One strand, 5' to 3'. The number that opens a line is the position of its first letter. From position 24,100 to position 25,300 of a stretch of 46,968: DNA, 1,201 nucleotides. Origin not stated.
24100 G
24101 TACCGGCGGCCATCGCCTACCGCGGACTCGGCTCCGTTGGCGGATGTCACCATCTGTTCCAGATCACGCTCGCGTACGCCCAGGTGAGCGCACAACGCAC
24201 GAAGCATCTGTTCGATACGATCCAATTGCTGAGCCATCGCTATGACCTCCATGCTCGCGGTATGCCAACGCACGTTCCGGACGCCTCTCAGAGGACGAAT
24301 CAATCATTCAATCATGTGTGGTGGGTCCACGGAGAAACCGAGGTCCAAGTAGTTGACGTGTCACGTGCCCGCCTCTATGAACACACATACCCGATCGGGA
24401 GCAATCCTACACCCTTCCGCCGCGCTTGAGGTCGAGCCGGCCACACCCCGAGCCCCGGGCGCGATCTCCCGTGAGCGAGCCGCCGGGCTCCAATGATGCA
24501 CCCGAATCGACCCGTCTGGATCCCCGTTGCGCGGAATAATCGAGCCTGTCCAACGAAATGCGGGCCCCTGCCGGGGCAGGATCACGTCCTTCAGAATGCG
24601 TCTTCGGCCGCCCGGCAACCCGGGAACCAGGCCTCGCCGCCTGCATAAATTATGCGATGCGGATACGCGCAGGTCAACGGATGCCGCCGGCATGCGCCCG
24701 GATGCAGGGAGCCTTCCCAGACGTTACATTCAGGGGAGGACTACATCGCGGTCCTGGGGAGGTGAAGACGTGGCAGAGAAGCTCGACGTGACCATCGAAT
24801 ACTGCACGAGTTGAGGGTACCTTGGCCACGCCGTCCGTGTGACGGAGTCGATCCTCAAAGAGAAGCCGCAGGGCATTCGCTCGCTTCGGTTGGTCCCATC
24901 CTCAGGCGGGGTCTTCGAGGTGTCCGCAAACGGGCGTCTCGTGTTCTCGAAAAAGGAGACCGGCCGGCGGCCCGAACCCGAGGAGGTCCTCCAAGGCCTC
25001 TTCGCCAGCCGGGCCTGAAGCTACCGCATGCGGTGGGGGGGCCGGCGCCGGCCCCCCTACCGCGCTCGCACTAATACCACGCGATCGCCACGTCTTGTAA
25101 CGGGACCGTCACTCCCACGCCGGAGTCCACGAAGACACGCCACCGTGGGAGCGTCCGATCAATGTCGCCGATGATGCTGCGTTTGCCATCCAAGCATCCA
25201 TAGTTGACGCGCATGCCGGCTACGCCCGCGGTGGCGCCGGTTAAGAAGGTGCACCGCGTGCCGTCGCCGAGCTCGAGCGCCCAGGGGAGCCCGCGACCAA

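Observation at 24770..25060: SelW-like selenoprotein gene with in-frame UGA (CxxU) and candidate SECIS hairpin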

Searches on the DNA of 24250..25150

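Call 56: search_rna_families(source=window, start=24250, end=25150, threshold=evalue, max_evalue=1)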
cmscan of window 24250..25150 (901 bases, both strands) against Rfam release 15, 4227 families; matches with E-value up to 1: 2.
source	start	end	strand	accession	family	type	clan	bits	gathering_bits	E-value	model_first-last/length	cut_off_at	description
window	25015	25078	+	RF04220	HCV_SL588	Cis-reg;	-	21.8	79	0.15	1-81/81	no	SL588 non-coding RNA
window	25032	25061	+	RF03972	mir-3150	Gene; miRNA;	-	21.5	100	0.4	1-80/80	no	mir-3150 microRNA precursor family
